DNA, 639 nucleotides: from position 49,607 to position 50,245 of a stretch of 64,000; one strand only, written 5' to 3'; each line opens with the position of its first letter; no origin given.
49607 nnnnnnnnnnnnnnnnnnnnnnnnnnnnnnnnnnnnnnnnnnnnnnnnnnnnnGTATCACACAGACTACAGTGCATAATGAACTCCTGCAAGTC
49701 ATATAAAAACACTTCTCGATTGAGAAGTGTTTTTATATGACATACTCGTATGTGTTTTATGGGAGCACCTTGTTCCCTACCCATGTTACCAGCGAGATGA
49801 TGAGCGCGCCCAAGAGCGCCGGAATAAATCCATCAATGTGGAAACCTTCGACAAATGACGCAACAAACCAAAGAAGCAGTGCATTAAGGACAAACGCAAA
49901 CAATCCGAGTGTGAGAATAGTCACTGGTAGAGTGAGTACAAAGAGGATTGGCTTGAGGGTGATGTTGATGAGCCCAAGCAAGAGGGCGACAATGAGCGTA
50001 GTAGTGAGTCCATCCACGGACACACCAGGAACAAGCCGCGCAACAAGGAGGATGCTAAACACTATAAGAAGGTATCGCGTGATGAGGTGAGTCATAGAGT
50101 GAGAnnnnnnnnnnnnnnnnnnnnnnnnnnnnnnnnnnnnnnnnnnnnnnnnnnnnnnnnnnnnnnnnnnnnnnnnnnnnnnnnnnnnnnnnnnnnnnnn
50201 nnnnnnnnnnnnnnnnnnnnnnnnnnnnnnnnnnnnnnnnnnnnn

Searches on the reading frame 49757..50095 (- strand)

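Call 65: search_protein_families(library=pfam, proteins=[window:49757-50095:-], max_evalue=0.001)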
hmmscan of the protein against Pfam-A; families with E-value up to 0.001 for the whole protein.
window:49757-50095:- (112 aa): 1 family
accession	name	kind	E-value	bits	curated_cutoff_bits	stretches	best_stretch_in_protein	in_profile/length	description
PF04020.18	Phage_holin_4_2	-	7.5e-31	107.3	28.8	1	3-106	2-105/105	Mycobacterial 4 TMS phage holin, superfamily IV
